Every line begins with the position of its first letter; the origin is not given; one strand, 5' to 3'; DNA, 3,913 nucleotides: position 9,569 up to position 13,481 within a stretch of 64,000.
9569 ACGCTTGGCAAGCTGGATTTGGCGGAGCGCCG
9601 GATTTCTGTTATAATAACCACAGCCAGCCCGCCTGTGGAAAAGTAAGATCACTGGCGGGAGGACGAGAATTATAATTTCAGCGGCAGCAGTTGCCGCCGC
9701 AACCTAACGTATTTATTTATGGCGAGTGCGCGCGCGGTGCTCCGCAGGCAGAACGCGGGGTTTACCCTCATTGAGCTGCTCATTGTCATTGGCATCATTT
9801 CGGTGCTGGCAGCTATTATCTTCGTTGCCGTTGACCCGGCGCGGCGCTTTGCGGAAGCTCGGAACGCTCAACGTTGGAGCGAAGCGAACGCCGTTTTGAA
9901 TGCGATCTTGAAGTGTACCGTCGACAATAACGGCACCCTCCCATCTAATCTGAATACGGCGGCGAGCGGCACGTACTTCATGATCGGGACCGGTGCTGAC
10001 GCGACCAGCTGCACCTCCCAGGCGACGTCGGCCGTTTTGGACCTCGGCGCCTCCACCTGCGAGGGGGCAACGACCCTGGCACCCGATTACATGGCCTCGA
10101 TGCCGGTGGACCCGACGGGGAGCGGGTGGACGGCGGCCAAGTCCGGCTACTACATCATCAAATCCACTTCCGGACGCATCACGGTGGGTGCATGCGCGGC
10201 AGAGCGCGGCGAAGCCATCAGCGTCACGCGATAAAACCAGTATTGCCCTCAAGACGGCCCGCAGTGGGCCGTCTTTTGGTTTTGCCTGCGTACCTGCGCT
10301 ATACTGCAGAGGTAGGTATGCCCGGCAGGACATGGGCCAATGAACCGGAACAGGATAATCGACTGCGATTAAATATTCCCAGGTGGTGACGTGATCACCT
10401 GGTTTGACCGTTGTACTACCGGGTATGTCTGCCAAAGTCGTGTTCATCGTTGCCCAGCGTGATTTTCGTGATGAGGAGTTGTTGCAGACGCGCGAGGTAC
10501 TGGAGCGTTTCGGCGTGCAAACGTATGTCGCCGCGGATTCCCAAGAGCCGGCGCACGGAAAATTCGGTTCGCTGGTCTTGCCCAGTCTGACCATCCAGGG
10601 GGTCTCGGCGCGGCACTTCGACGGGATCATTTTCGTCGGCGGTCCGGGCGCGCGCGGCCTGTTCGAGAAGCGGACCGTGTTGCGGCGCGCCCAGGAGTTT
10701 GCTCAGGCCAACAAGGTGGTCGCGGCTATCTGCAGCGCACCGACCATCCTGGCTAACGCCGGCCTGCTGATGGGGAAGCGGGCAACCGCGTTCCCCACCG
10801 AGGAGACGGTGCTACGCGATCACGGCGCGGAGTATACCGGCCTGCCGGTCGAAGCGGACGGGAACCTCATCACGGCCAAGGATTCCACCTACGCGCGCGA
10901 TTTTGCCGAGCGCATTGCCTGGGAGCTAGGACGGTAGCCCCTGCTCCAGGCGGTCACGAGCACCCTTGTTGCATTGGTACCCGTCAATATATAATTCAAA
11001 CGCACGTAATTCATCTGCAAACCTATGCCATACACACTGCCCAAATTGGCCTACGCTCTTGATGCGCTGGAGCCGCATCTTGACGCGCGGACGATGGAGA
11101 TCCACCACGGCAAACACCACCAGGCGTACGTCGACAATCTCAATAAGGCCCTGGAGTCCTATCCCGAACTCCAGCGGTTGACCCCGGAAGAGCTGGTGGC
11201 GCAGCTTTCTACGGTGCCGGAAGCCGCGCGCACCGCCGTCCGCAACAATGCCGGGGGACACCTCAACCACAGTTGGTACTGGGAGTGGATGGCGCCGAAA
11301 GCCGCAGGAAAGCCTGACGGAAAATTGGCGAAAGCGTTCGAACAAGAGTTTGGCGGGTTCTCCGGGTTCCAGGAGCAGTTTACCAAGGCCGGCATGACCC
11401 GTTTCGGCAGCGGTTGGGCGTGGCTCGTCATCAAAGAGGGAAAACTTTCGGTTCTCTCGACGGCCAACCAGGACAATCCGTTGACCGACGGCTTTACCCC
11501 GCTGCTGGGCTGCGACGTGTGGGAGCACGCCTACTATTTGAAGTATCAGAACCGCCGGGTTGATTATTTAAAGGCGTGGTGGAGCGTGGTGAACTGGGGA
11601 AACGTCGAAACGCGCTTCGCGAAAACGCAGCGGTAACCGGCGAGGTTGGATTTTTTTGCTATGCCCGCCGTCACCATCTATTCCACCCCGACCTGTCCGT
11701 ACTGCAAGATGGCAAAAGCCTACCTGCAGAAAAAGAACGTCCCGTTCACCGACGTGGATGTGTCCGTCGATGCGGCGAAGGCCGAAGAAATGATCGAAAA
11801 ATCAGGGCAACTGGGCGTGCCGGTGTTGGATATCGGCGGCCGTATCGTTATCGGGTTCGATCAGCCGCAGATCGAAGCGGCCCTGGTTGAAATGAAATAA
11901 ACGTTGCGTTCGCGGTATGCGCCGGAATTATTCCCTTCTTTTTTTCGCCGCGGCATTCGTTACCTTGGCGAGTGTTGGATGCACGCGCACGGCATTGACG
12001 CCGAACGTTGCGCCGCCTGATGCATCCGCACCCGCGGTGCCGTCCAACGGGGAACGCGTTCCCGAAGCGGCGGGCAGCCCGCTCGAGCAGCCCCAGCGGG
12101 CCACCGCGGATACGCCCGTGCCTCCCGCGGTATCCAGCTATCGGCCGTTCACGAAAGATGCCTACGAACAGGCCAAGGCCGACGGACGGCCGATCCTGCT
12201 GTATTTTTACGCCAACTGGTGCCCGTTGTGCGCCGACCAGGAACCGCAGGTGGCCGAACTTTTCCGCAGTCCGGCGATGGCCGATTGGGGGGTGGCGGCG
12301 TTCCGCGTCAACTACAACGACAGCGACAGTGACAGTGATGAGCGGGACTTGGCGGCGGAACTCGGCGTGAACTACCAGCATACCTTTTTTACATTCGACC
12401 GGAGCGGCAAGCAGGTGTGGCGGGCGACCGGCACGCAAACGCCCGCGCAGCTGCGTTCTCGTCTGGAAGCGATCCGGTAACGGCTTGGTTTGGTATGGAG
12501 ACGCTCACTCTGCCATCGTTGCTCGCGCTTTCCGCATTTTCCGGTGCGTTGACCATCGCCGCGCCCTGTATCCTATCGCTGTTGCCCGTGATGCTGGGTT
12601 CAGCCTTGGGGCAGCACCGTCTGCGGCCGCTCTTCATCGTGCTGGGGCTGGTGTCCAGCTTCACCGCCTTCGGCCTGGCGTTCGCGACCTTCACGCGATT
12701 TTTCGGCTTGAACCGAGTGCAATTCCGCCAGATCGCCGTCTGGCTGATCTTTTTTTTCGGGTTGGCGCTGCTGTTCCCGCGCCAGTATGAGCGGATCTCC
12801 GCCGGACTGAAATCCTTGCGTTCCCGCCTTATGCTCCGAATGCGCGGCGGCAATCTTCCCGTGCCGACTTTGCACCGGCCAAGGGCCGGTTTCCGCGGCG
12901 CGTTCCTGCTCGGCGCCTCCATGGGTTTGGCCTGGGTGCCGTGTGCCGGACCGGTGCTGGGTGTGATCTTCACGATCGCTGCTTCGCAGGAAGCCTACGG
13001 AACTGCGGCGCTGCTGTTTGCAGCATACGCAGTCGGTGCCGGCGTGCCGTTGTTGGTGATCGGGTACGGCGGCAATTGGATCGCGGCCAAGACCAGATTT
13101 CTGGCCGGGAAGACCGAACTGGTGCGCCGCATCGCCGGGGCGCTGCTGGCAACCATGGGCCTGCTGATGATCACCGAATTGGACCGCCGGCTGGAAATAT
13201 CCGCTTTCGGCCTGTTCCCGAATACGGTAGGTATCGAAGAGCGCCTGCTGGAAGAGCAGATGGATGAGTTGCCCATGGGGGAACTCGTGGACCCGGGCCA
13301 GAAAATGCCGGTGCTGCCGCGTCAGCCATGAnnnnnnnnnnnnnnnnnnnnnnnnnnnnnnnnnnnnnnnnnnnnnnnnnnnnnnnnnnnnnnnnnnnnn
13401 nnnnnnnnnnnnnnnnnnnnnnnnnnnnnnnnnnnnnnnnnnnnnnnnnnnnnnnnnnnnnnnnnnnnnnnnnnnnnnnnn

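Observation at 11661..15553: Extracytoplasmic thiol-redox cluster ending in an orphan CuA-centre lipoprotein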

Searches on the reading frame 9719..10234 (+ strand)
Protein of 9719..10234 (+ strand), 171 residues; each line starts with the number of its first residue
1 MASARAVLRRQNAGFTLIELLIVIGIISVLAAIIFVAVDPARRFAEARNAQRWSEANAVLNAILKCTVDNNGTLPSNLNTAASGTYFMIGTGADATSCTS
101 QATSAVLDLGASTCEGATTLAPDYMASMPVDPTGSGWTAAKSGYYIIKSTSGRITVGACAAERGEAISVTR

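Call 47: search_protein_families(library=pfam, proteins=[window:9719-10234:+], max_evalue=0.001)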
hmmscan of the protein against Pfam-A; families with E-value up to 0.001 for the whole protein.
window:9719-10234:+ (171 aa): 1 family
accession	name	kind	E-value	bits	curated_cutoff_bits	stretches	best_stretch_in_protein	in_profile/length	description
PF07963.17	N_methyl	-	7.2e-09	35.3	21.2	1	9-35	1-27/27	Prokaryotic N-terminal methylation motif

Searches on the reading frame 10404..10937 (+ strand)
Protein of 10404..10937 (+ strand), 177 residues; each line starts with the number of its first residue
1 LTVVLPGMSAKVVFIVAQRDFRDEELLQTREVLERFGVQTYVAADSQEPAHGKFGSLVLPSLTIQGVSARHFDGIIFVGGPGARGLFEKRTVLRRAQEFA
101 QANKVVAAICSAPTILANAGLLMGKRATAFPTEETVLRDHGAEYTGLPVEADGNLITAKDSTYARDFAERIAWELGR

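Call 3: search_protein_families(library=pfam, proteins=[window:10404-10937:+], max_evalue=0.01)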
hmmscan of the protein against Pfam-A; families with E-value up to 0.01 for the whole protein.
window:10404-10937:+ (177 aa): 1 family
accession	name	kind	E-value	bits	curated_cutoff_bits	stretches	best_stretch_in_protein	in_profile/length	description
PF01965.30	DJ-1_PfpI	-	4.8e-33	114.7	26.6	1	11-171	2-162/165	DJ-1/PfpI family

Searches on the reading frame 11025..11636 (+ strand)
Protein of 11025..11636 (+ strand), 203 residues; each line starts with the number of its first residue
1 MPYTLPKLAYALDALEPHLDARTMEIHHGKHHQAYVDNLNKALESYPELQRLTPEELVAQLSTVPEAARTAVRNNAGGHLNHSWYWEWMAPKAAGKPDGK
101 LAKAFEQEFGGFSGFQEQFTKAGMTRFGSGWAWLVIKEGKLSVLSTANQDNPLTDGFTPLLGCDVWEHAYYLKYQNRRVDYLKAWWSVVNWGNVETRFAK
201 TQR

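Call 3: search_protein_families(library=pfam, proteins=[window:11025-11636:+], max_evalue=0.01)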
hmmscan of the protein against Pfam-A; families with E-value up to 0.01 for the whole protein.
window:11025-11636:+ (203 aa): 2 families
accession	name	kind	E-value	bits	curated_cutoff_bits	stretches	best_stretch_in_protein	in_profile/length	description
PF02777.23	Sod_Fe_C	-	1.3e-41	141.2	20.9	1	97-197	1-102/102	Iron/manganese superoxide dismutases, C-terminal domain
PF00081.27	Sod_Fe_N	-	3.7e-30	104.7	27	1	3-90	2-82/82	Iron/manganese superoxide dismutases, alpha-hairpin domain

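Call 70: find_encoding_contigs(protein=window:11025-11636:+, flank=10000, max_places=1)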
Protein window:11025-11636:+ (203 aa): 2 contigs read that carry it; 1 place shown.
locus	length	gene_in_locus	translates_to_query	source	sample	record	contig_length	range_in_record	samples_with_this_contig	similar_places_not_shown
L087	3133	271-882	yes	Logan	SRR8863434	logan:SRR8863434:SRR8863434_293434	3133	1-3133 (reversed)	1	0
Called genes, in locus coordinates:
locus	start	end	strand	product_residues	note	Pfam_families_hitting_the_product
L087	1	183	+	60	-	?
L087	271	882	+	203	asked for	PF00081:Sod_Fe_N, PF02777:Sod_Fe_C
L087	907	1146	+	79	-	PF00462:Glutaredoxin, PF13417:GST_N_3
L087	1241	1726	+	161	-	PF00085:Thioredoxin (weak), PF00578:AhpC-TSA (faint), PF13098:Thioredoxin_2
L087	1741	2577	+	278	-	PF02683:DsbD_TM, PF13386:DsbD_2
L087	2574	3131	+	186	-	?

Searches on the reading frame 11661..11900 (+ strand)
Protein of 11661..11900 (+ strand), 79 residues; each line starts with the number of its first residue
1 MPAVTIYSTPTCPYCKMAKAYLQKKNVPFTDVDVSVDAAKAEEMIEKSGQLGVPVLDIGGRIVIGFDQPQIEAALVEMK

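Call 3: search_protein_families(library=pfam, proteins=[window:11661-11900:+], max_evalue=0.01)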
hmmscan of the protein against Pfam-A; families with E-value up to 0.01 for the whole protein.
window:11661-11900:+ (79 aa): 6 families
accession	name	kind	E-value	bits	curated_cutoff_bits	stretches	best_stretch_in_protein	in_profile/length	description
PF00462.30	Glutaredoxin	-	2.4e-20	72.9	22.9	1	4-63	1-60/60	Glutaredoxin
PF13417.12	GST_N_3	-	2.1e-08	34.8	22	1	7-64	2-58/75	Glutathione S-transferase, N-terminal domain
PF05768.20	Glrx-like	-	0.00013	22.6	26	1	4-62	2-63/77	Glutaredoxin-like domain (DUF836)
PF13192.12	Thioredoxin_3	-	0.00032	21.1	24.8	1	4-64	3-61/76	Thioredoxin domain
PF13409.12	GST_N_2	-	0.00086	20.3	25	1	11-65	1-59/70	Glutathione S-transferase, N-terminal domain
PF13098.12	Thioredoxin_2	-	0.0053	17.5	27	1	2-35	7-36/104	Thioredoxin-like domain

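Call 63: search_protein_families(library=ncbifam, proteins=[window:11661-11900:+], max_evalue=0.01)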
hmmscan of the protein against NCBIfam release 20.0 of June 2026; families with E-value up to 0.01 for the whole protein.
window:11661-11900:+ (79 aa): 22 families
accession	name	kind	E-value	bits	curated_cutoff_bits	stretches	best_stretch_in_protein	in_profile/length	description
TIGR02196.1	GlrX_YruB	hypoth_equivalog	4.6e-27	94.3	88.55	1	4-75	2-73/74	glutaredoxin-like protein, YruB-family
NF041212.1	Uxx_star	subfamily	3.5e-17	62.4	66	1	4-67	1-65/70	Uxx-star family glutaredoxin-like (seleno)protein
TIGR02181.1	GRX_bact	equivalog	8.4e-17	61.2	90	1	4-68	1-66/80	glutaredoxin 3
NF007923.0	PRK10638.1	equivalog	1.5e-16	60.3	129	1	1-67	1-67/83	glutaredoxin 3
NF041114.2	gluta_UXX_star_1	equivalog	1.6e-11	44.3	72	1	4-66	1-64/70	UXX-star selenoprotein family 1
NF041211.1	gluta_UXX_star_2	equivalog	2.6e-11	43.3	100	1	4-67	1-65/71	UXX-star (seleno)protein family 2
TIGR02194.1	GlrX_NrdH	subfamily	2.7e-11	43.5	85.75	1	4-71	1-68/72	glutaredoxin-like protein NrdH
TIGR02200.1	GlrX_actino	hypoth_equivalog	2.2e-09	37.6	89.5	1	4-58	2-57/77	mycoredoxin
NF047338.1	gluta_UXX_star_3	exception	4.2e-09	36.3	97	1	4-64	1-62/70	UXX-star (seleno)protein family 3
NF045501.1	HUGP_GUXX-star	exception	1.2e-08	34.7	325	1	4-66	167-230/236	HUGP/GUXX-star fusion selenoprotein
TIGR02180.1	GRX_euk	equivalog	4.2e-08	33.3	87.25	1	4-67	1-69/84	glutaredoxin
TIGR02190.1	GlrX-dom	hypoth_equivalog_domain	4.8e-08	32.8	99.3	1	3-68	9-73/79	glutaredoxin-family domain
NF002459.0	PRK01655.1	subfamily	3.4e-07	30.3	123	1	4-45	2-43/132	transcriptional regulator Spx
TIGR01617.1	arsC_related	subfamily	1e-05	25.8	75.05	1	5-44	2-41/117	Spx/MgsR family RNA polymerase-binding regulatory protein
TIGR00411.1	redox_disulf_1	equivalog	1.6e-05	24.9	92.75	1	4-64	3-65/82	MJ0307 family thioredoxin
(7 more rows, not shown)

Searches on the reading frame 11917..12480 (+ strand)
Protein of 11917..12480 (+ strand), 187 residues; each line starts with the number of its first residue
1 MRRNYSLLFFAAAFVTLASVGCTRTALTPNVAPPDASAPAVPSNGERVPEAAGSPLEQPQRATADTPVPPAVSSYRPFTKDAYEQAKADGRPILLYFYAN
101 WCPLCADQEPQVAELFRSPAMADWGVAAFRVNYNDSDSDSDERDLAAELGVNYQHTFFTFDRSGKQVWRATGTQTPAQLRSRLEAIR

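Call 3: search_protein_families(library=pfam, proteins=[window:11917-12480:+], max_evalue=0.01)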
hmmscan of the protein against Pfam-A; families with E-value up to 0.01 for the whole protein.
window:11917-12480:+ (187 aa): 7 families
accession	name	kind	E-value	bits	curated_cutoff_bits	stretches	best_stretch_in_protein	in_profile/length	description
PF13098.12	Thioredoxin_2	-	6.3e-08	33.4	27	1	86-182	1-103/104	Thioredoxin-like domain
PF00085.26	Thioredoxin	-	4.5e-07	30.3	23.5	1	78-184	5-102/103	Thioredoxin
PF00578.27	AhpC-TSA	-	2.3e-05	24.7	26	1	86-137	21-71/124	AhpC/TSA family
PF13899.12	Thioredoxin_7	-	3.6e-05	24.2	27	1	80-108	7-35/83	Thioredoxin-like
PF08534.16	Redoxin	-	9.4e-05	22.7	26.6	1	82-176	20-107/148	Redoxin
PF13728.12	TraF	-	0.00035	20.9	23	1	94-182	133-222/224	F plasmid transfer operon protein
PF13905.12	Thioredoxin_8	-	0.0017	19.1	27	0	90-117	1-28/94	Thioredoxin-like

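Call 63: search_protein_families(library=ncbifam, proteins=[window:11917-12480:+], max_evalue=0.01)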
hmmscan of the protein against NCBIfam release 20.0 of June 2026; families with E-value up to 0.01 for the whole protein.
window:11917-12480:+ (187 aa): 7 families
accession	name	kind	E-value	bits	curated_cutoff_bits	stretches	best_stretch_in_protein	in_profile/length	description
TIGR00385.1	dsbE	subfamily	5.2e-07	29.4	123.15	1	56-156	28-121/173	DsbE family thiol:disulfide interchange protein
TIGR01068.1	thioredoxin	equivalog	9.1e-06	25.8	96.8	1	82-184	5-98/101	thioredoxin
NF045694.1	seleno_TsoB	exception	4.5e-05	21.7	805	1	74-165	458-548/572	rhodanese/DsbD fusion-like selenoprotein TsoB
NF001419.0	PRK00293.1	subfamily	0.00013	20.7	330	1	81-185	468-571/574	protein-disulfide reductase DsbD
NF002854.0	PRK03147.1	subfamily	0.00025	21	170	1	83-137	55-107/176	thiol-disulfide oxidoreductase ResA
NF011941.0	PRK15412.1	equivalog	0.0023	17.5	359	1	87-157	65-127/185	thiol:disulfide interchange protein DsbE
NF010625.0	PRK14018.1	equivalog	0.0046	15.5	522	1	88-165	54-130/521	bifunctional peptide-methionine (S)-S-oxide reductase MsrA/peptide-methionine (R)-S-oxide reductase MsrB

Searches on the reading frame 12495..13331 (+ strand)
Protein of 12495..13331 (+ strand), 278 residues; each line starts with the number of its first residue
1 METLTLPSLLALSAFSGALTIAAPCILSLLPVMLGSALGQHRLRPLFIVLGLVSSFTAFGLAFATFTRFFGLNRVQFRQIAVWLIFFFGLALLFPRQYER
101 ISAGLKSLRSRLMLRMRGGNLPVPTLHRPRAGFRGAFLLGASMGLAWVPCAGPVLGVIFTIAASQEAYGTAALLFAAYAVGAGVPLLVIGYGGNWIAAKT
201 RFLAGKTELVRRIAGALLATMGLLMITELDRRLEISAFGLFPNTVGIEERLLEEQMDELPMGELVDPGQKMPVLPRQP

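Call 3: search_protein_families(library=pfam, proteins=[window:12495-13331:+], max_evalue=0.01)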
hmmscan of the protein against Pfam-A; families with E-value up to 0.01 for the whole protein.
window:12495-13331:+ (278 aa): 2 families
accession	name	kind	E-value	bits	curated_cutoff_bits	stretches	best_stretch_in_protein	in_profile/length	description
PF02683.22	DsbD_TM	-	1.8e-08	34.4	27.1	1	16-227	11-216/219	Cytochrome C biogenesis protein transmembrane domain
PF13386.12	DsbD_2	-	1.3e-07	32.1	24.9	1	15-223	3-198/199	Cytochrome C biogenesis protein transmembrane region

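Call 63: search_protein_families(library=ncbifam, proteins=[window:12495-13331:+], max_evalue=0.01)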
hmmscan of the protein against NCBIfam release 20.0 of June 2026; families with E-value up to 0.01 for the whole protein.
window:12495-13331:+ (278 aa): 1 family
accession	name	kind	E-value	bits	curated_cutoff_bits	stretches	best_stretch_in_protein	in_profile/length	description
NF001419.0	PRK00293.1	subfamily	1.3e-05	23.9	330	1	13-225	174-381/574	protein-disulfide reductase DsbD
